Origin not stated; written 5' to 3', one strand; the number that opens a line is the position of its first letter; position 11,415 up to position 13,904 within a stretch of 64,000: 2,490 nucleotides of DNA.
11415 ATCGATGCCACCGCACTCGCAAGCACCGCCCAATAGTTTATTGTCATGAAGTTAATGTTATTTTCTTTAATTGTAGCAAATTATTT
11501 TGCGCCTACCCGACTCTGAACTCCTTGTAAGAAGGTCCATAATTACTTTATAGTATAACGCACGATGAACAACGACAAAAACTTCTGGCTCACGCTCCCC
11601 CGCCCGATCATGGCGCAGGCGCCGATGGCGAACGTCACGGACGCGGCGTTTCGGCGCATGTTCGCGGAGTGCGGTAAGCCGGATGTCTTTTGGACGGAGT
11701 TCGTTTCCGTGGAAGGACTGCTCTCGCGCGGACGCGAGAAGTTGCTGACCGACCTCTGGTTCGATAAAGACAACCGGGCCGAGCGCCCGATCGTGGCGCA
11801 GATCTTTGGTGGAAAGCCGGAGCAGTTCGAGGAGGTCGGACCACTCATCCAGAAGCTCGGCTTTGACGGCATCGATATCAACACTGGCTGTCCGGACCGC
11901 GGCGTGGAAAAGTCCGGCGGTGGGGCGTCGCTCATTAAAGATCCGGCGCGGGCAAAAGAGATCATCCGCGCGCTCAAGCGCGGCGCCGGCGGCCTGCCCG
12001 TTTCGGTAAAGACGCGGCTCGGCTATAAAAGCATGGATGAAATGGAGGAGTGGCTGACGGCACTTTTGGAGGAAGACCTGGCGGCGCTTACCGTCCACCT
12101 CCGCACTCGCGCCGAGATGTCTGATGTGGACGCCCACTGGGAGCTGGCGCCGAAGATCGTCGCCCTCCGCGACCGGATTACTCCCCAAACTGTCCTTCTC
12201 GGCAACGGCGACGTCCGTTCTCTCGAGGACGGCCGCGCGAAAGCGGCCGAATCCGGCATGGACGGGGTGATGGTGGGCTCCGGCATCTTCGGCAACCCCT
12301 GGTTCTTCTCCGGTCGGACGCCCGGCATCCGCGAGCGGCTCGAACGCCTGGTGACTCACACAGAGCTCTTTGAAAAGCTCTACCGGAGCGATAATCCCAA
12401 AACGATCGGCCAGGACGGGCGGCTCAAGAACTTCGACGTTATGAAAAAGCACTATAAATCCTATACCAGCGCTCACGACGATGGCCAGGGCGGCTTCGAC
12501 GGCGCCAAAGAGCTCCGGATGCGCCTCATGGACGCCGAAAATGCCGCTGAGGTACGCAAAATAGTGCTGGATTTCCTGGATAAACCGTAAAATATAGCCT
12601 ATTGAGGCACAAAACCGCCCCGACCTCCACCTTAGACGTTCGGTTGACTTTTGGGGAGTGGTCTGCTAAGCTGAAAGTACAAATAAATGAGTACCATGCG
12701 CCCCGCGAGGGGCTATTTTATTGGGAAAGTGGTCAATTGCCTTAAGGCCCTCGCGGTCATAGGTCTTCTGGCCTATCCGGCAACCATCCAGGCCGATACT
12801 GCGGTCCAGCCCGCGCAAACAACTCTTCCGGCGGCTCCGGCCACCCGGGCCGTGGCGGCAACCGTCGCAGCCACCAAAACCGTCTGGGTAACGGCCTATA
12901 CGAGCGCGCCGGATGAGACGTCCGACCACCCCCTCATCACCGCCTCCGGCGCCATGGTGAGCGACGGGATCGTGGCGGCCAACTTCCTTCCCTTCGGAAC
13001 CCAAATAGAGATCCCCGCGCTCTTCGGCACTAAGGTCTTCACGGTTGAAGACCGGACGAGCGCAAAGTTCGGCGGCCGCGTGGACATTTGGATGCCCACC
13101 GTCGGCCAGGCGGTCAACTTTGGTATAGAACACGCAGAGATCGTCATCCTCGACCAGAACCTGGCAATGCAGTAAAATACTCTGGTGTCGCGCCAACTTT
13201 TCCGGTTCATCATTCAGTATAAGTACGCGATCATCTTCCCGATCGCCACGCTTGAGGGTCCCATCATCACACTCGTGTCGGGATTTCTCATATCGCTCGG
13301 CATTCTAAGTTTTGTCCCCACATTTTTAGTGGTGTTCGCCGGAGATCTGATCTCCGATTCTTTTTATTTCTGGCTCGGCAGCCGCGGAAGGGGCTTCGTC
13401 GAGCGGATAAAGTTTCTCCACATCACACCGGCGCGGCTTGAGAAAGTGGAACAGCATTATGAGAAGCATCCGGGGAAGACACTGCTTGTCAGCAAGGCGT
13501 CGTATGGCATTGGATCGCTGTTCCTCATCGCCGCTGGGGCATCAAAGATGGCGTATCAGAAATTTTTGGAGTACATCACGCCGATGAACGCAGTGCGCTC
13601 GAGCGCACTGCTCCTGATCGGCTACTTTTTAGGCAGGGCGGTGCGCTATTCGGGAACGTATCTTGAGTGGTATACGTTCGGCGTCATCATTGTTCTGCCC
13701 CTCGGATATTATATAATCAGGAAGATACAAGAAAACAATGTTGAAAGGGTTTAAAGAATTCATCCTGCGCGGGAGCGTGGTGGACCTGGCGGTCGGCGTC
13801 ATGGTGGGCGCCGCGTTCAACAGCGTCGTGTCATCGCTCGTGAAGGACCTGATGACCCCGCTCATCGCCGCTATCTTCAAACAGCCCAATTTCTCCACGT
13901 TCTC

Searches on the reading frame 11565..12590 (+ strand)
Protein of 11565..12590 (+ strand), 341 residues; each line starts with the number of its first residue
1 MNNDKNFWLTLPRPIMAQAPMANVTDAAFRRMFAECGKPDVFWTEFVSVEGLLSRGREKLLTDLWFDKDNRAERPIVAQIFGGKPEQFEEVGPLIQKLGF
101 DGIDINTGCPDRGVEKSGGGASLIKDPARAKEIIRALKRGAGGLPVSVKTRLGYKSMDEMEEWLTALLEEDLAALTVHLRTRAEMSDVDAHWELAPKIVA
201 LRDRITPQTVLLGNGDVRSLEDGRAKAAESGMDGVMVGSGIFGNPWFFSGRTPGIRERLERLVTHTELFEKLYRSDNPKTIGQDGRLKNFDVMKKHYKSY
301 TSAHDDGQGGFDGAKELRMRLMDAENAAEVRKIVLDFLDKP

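Call 66: search_protein_families(library=pfam, proteins=[window:11565-12590:+], max_evalue=0.00001)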
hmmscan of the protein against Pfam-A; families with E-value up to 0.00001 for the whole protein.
window:11565-12590:+ (341 aa): 1 family
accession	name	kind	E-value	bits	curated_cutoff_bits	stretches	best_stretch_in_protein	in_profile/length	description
PF01207.24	Dus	-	2.1e-51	175.3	20.4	1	18-332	2-299/311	Dihydrouridine synthase (Dus)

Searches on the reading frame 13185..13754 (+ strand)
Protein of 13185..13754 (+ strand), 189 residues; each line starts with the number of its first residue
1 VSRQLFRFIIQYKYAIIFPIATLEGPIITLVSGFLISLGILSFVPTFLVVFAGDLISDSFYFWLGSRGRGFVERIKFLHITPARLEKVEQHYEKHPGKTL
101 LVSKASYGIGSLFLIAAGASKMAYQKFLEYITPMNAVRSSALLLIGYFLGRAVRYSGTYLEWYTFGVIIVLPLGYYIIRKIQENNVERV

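Call 66: search_protein_families(library=pfam, proteins=[window:13185-13754:+], max_evalue=0.00001)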
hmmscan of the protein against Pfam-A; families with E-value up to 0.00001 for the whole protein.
window:13185-13754:+ (189 aa): 1 family
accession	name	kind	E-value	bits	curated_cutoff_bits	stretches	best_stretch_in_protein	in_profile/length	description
PF09335.16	VTT_dom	-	1.8e-10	41.8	33.9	1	33-130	5-105/123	VTT domain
